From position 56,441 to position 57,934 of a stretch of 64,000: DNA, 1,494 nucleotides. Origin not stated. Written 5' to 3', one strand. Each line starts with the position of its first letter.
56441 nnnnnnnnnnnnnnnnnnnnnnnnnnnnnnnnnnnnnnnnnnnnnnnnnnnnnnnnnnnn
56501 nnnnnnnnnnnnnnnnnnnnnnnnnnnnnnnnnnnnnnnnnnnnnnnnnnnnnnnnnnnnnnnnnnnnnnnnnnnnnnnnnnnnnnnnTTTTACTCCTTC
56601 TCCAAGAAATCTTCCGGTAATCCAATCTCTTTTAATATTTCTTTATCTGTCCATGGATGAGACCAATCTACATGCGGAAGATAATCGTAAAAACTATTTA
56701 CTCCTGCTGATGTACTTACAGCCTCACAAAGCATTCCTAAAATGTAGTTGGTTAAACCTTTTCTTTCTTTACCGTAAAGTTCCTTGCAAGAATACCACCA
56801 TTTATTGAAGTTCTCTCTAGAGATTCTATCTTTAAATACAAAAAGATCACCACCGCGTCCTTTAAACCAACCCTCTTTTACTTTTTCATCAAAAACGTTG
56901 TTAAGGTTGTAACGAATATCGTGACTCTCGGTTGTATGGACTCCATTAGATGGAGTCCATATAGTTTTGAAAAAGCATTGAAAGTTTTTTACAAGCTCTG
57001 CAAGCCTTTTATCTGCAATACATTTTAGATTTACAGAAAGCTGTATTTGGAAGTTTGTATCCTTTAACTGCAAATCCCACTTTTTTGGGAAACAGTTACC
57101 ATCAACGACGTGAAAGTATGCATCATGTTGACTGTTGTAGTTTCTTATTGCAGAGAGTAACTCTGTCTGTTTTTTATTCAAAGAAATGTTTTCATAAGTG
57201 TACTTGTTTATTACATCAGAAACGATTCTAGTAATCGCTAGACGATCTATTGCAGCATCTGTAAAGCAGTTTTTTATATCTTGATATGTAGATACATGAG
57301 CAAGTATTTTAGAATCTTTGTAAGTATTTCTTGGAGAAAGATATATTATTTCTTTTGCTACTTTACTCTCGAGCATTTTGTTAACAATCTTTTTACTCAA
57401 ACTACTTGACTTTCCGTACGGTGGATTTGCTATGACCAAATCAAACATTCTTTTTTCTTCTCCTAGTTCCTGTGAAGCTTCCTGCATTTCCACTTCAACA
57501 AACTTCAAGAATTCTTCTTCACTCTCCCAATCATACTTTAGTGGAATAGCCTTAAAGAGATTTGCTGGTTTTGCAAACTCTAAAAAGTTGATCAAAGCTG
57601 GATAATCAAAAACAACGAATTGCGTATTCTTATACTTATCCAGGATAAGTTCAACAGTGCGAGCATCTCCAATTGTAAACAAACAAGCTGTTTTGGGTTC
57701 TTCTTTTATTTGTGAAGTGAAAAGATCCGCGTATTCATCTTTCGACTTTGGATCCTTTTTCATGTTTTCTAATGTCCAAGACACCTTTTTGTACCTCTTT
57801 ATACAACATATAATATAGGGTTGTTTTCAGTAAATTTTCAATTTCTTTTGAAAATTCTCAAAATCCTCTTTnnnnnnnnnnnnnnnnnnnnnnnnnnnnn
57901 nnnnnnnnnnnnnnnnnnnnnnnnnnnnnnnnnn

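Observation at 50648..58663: Leftward accessory island: split gamma-class methyltransferase, an HExxH protein and two paralog pairs between dut and the helicase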

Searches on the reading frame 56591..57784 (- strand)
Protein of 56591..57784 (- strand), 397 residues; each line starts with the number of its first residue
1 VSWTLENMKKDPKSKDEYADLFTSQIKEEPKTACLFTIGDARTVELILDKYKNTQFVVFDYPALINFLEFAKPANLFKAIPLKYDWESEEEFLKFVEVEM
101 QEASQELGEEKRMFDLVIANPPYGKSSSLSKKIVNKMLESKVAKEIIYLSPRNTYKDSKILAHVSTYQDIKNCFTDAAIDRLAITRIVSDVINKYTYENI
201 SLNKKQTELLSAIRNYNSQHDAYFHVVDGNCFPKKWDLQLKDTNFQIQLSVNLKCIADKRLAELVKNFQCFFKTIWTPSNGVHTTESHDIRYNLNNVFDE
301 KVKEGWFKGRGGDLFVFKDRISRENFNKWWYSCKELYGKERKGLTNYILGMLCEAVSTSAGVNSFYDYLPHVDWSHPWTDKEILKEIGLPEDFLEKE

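Call 3: search_protein_families(library=pfam, proteins=[window:56591-57784:-], max_evalue=0.1)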
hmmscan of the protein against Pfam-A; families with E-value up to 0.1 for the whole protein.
window:56591-57784:- (397 aa): 4 families
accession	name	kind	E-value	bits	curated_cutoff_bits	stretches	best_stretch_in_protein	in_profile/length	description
PF07669.17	Eco57I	-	5.4e-06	27.1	25.3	1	90-147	56-94/171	Eco57I restriction-modification methylase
PF01170.24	UPF0020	-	0.003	17.7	22.3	1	102-181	109-183/197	RMKL-like, methyltransferase domain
PF03602.21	Cons_hypoth95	-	0.035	14.2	24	1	99-145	99-144/182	Conserved hypothetical protein 95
PF05175.20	MTS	-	0.035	14.2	23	1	99-140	86-125/170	Methyltransferase small domain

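Call 4: search_protein_families(library=phrogs, proteins=[window:56591-57784:-], max_evalue=0.01)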
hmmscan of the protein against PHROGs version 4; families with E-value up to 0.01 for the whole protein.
window:56591-57784:- (397 aa): 1 family
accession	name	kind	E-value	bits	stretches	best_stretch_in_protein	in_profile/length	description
phrog_5172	-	unknown function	1.1e-08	35.3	1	104-156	86-137/377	-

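Call 6: search_protein_families(library=padloc, proteins=[window:56591-57784:-], max_evalue=0.01)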
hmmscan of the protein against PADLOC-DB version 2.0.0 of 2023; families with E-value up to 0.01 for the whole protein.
window:56591-57784:- (397 aa): 2 families
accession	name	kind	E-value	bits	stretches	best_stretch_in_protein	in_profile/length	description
PDLC03227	MTase_II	-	0.0022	15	1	103-132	122-151/494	Type II methyltransferase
PDLC03026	MTase_I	-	0.0032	14.7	1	98-132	238-272/487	Type I methyltransferase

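Call 9: search_dna_similar(query=window:56591-57784:-, collection=phages, mode=protein, max_rows=25, max_evalue=0.001)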
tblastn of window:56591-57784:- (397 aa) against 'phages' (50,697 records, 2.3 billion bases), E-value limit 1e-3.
No match.

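Call 11: find_related_loci(query=window:56591-57784:-, collection=viral_contigs, flank=10000)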
Query window:56591-57784:- (397 aa) in viral_contigs; peptide patterns used: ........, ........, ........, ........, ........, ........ (x = any residue, [..] = any of these).
5 stretches matched a pattern, but none encodes a relative of the query by tblastn (E <= 1e-3).

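Call 16: find_homologous_proteins(query=window:56591-57784:-, max_evalue=0.001)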
Query window:56591-57784:- (397 aa): 275 proteins with E <= 0.001 among 3056 candidates; the best 120 are listed.
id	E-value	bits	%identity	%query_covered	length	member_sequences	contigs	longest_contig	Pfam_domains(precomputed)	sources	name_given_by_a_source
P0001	5.4e-218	742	80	99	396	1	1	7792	PF07669.18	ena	-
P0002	8.8e-218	741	81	100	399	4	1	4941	PF07669.18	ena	-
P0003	7.1e-209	712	82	95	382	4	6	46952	PF07669.18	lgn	-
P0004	1.5e-177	609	70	98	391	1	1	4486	-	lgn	-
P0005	3.3e-177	608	91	72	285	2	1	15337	-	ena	-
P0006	1.7e-175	602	90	72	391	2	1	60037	PF07669.18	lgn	-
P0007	2.8e-174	598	92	71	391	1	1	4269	PF07669.18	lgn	-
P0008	3.5e-172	591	91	69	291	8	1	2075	-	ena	-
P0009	2.1e-162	559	84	71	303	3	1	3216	-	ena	-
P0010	1.7e-160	553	82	71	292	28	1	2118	-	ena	-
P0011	1.4e-153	530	80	72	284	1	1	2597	-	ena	-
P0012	3.8e-153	528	80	71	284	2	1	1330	-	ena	-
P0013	2.9e-152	526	78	71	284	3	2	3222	-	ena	-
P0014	3.0e-152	526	79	71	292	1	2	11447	-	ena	-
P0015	6.0e-152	524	78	71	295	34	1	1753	-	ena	-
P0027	1.1e-146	507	77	72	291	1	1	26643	-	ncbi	-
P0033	1.8e-145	503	77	71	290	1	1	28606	-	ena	-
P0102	1.8e-53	200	66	38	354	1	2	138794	-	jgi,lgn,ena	-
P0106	2.4e-53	200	40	72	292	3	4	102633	-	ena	-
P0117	1.7e-50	190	35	98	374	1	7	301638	-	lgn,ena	-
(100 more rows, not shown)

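Call 19: find_encoding_contigs(protein=P0106, flank=10000, max_places=3)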
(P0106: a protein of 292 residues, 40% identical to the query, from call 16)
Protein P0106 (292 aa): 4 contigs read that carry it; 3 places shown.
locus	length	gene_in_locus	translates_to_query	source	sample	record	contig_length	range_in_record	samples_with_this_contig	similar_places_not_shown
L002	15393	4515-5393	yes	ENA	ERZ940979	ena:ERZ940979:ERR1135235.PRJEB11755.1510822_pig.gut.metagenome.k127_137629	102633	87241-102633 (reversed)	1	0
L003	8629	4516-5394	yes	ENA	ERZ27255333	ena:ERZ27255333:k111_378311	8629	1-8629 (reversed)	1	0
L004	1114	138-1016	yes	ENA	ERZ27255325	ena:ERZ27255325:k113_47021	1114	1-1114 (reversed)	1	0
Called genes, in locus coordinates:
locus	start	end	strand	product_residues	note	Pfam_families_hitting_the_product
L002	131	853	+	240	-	PF00574:CLP_protease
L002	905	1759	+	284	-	PF00533:BRCT, PF12738:PTCB-BRCT (weak)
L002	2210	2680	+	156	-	-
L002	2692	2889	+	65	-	-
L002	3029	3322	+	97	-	-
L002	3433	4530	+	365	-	PF07669:Eco57I (weak)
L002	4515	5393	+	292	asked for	-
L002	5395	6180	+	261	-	-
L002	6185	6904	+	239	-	-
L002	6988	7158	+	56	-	-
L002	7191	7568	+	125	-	-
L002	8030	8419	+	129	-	PF01467:CTP_transf_like (weak)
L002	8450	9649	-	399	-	PF12323:HTH_OrfB_IS605, PF01385:OrfB_IS605, PF07282:Cas12f1-like_TNB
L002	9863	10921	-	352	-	-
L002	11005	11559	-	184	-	PF13353:Fer4_12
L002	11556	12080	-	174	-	-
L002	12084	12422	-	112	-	-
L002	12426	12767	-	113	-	-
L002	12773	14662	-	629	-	-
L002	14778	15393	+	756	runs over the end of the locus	-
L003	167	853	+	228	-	PF00574:CLP_protease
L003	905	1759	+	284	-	PF00533:BRCT, PF12738:PTCB-BRCT (weak)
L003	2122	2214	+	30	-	-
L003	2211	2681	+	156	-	-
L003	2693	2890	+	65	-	-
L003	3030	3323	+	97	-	-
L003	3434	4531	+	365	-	PF07669:Eco57I (weak)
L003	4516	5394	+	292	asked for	-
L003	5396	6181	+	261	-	-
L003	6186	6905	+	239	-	-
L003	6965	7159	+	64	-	-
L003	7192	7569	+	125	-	-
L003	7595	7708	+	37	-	PF04316:FlgM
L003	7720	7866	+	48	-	-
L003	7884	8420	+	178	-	PF01467:CTP_transf_like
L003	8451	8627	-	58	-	?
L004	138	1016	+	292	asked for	-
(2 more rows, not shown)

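Call 20: find_encoding_contigs(protein=P0027, flank=10000, max_places=3)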
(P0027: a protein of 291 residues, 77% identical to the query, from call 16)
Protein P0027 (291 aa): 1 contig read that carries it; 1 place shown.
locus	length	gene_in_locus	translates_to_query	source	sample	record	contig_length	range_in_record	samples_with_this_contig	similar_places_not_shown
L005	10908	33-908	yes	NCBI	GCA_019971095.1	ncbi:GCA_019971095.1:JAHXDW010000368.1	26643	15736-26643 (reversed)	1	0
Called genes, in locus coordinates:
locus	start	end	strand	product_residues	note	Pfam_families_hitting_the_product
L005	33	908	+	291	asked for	-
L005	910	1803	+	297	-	-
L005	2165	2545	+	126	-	-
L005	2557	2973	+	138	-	-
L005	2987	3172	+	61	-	-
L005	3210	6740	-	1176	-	-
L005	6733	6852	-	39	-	-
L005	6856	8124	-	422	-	-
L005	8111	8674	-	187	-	-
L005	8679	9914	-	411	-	PF24175:SU10_adaptor (weak)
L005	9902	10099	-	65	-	-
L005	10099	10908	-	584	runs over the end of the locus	-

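Call 23: find_encoding_contigs(protein=P0033, flank=8000, max_places=2)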
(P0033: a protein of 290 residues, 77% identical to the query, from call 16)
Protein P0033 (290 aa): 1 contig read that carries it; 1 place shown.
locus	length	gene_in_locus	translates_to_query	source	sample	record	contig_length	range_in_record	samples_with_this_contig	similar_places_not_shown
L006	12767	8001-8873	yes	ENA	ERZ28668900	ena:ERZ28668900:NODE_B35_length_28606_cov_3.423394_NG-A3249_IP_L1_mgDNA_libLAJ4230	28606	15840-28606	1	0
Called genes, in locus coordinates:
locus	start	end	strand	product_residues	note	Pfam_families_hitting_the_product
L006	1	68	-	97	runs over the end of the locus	-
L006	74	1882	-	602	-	-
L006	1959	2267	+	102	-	-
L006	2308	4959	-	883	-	-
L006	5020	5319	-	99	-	-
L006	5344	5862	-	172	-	-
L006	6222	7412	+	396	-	-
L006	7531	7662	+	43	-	-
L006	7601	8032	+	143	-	PF02384:N6_Mtase (weak)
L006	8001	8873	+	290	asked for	-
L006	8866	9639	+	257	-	-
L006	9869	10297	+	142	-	-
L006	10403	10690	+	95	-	-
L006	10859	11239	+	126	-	-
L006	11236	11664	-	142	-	-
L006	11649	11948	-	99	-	-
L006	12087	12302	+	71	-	-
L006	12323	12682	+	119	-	-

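Call 24: find_encoding_contigs(protein=P0005, flank=8000, max_places=2)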
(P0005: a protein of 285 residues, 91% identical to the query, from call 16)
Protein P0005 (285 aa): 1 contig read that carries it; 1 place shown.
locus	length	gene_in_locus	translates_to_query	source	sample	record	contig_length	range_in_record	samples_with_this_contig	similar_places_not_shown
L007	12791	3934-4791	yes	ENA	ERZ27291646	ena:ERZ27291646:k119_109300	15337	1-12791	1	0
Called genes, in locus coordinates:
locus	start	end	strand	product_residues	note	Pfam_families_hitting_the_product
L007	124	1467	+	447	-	-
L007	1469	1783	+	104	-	-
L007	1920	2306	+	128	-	PF02384:N6_Mtase (weak)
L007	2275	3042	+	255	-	-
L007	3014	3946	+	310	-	PF07669:Eco57I (faint)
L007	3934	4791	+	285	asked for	-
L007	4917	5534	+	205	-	-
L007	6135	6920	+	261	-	-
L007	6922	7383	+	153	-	-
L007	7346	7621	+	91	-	-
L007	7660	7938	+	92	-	-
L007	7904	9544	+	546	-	PF13173:AAA_14 (faint), PF03237:Terminase_6N (weak)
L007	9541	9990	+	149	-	-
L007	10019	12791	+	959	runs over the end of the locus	-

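Call 36: find_encoding_contigs(protein=P0003, flank=10000, max_places=2)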
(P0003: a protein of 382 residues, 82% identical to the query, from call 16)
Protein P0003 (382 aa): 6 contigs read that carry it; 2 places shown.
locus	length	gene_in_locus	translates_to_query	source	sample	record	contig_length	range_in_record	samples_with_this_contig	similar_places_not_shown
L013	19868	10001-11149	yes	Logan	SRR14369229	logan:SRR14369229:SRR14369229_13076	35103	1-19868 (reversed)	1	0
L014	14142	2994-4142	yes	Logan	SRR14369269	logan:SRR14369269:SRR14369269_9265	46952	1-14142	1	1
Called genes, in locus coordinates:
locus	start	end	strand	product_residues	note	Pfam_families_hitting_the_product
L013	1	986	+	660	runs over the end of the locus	PF02463:SMC_N, PF13175:AAA_15 (weak), PF13476:AAA_23, PF13304:AAA_21 (faint)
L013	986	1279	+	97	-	-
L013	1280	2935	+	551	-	PF00118:Cpn60_TCP1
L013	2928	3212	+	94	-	-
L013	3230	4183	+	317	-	PF01807:Zn_ribbon_DnaG, PF13155:Toprim_2 (weak)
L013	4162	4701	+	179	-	-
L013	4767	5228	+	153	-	-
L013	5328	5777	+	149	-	-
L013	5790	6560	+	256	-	-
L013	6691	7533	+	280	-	PF00669:Flagellin_N, PF00700:Flagellin_C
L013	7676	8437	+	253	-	PF07460:NUMOD3 (faint)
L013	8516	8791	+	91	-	-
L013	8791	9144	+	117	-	-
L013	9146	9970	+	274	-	-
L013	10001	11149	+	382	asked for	PF07669:Eco57I (weak)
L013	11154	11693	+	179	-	PF02384:N6_Mtase (weak)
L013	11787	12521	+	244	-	-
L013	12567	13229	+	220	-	PF01966:HD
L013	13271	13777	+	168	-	-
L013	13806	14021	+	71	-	-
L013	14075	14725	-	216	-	-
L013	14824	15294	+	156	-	-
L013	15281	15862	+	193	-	-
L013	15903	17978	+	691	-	PF01612:DNA_pol_A_exo1, PF00476:DNA_pol_A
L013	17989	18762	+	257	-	PF00574:CLP_protease, PF25145:NfeD1b_N (weak)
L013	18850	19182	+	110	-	-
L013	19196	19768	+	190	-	-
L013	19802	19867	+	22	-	?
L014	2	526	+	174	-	?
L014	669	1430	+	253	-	PF07460:NUMOD3 (faint)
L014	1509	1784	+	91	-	-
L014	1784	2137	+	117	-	-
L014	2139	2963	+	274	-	-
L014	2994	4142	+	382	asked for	PF07669:Eco57I (weak)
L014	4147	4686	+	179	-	PF02384:N6_Mtase (weak)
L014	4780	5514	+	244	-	-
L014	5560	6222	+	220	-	PF01966:HD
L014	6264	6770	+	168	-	-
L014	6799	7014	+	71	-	-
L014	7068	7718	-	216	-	-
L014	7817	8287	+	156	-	-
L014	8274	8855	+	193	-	-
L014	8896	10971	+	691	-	PF01612:DNA_pol_A_exo1, PF00476:DNA_pol_A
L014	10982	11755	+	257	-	PF00574:CLP_protease, PF25145:NfeD1b_N (weak)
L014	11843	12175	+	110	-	-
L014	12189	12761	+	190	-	-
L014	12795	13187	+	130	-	-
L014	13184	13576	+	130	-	-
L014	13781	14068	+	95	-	-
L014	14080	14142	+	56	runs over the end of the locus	-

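Call 47: predict_structure(alignment_id=A1)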
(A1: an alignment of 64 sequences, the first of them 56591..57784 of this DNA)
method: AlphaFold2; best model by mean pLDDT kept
length: 397 residues; sequences in the alignment: 64
mean_pLDDT: 88.8   pTM: 0.84
mean pLDDT of the five models: 88.8, 88.4, 88.3, 88.3, 88.2
residues with pLDDT >= 90: 262; 70-90: 96; 50-70: 35; < 50: 4
segments of 3 or more residues with pLDDT < 50: 336-338
pLDDT, mean of each block of 10 residues (from residue 1): 70 95 94 96 97 96 94 95 83 89 81 90 85 94 95 93 96 79 94 94 94 98 93 89 93 97 94 70 74 86 66 90 96 61 85 86 93 97 98 81
secondary structure, 60 per line:
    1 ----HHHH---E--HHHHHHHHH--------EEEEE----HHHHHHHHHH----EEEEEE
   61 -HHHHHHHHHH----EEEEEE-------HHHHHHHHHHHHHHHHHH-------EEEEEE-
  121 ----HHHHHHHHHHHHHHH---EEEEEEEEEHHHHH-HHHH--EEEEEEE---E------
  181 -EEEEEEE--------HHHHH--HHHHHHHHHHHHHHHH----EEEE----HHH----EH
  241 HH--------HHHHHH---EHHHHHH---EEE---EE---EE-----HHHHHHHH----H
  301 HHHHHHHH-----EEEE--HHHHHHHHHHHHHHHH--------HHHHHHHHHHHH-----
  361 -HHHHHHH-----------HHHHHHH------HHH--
elements in order: H5-8 H15-23 E32-36 H41-50 E55-60 H62-71 E76-81 H89-106 E114-119 H125-139 E143-151 H152-156 H158-161 E164-170 E182-188 H197-201 H204-219 E224-227 H251-256 H261-266 E270-272 H288-295 H300-308 E314-317 H320-335 H344-355 H362-368 H380-386

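Call 50: fold_search(model_id=the predicted structure, library=pdb)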
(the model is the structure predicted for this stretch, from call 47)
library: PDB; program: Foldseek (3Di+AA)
matches with E <= 10: 1812; with E <= 0.001: 180
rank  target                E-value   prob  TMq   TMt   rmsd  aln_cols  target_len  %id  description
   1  3fyc_A                1.6e-06  1.00  0.33  0.47  10.0       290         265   12  Crystal Structure of Dim1 from the thermophilic archeon, Methanocaldococcus jannaschi (released 2009-06-30)
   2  3ftf_A                2.0e-06  1.00  0.32  0.49   8.5       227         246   13  Crystal structure of A. aeolicus KsgA in complex with RNA and SAH (released 2009-03-24)
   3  3tqs_A                3.3e-06  1.00  0.33  0.51   8.3       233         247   11  Structure of the dimethyladenosine transferase (ksgA) from Coxiella burnetii (released 2011-09-28)
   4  6nvm                  3.5e-06  1.00  0.32  0.49   8.7       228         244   11  Crystal structure of 23S rRNA methyltransferase ErmE (released 2019-10-09)
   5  6ift                  5.6e-06  1.00  0.36  0.47   7.6       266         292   15  KsgA from Bacillus subtilis in complex with SAM (released 2019-01-30)
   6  4jxj                  7.5e-06  1.00  0.31  0.47   7.9       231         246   16  Crystal Structure of Ribosomal RNA small subunit methyltransferase A from Rickettsia bellii Determined by Iodide SAD Pha (released 2013-05-01)
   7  3fyd                  8.4e-06  1.00  0.31  0.45  10.8       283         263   12  Crystal Structure of Dim1 from the thermophilic archeon, Methanocaldococcus jannaschi (released 2009-06-30)
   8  2fhp_B                1.1e-05  1.00  0.27  0.52   6.4       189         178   16  Crystal Structure of Putative Methylase from Enterococcus faecalis (released 2006-02-07)
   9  3fte_A                1.1e-05  1.00  0.32  0.51  11.7       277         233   12  Crystal structure of A. aeolicus KsgA in complex with RNA (released 2009-03-24)
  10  6ifv_B                1.3e-05  1.00  0.34  0.61   3.8       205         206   16  C-terminal truncated KsgA from Bacillus subtilis 168 (released 2019-01-30)
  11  3grv                  1.9e-05  1.00  0.31  0.45  10.3       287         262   12  Crystal Structure of the Complex between Adenosine and Methanocaldococcus jannaschi Dim1 (released 2010-03-31)
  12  6ifs_B                2.0e-05  1.00  0.33  0.46   7.4       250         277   14  KsgA from Bacillus subtilis 168 (released 2019-01-30)
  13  3tpz_B                2.0e-05  1.00  0.35  0.49  11.1       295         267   12  2.1 Angstrom crystal structure of the L114P mutant of E. Coli KsgA (released 2012-02-15)
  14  3gnl_A                2.1e-05  1.00  0.32  0.49   7.2       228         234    7  Structure of uncharacterized protein (LMOf2365_1472) from Listeria monocytogenes serotype 4b (released 2009-04-21)
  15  2fhp_A                2.2e-05  1.00  0.28  0.52   6.0       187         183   16  Crystal Structure of Putative Methylase from Enterococcus faecalis (released 2006-02-07)
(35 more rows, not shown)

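Call 99: search_protein_families(library=ncbifam, proteins=[window:56591-57784:-], max_evalue=0.01)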
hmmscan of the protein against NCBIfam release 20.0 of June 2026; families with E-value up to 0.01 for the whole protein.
window:56591-57784:- (397 aa): 0 families

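Call 102: search_solved_structures(query=A1, max_evalue=0.1)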
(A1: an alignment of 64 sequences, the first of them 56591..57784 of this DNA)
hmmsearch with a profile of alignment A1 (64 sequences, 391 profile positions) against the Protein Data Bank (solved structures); distinct sequences matched with E-value up to 0.1: 2.
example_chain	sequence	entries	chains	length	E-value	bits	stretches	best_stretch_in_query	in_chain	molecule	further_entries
2fhp_A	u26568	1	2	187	0.0075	18.9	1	99-166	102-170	methylase, putative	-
7wm6_A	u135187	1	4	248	0.062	15.8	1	90-193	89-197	Methyltransferase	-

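Call 107: find_encoding_contigs(protein=P0117, flank=9000, max_places=1)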
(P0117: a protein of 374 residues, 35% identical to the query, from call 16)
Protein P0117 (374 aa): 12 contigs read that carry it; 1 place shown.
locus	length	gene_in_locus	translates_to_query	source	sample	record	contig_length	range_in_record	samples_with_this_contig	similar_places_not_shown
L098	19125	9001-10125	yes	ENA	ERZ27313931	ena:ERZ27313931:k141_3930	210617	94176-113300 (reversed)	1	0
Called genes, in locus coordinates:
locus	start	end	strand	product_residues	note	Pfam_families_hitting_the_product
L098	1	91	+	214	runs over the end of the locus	-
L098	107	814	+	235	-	-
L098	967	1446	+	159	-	-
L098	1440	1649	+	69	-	-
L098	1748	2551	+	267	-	-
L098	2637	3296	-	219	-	-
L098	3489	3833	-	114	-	-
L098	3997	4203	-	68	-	-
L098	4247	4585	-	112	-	-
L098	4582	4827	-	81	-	PF24749:DUF7695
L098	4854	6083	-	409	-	PF01139:RtcB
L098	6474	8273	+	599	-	PF00270:DEAD, PF04851:ResIII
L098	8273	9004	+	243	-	-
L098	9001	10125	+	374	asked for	-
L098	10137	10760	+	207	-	-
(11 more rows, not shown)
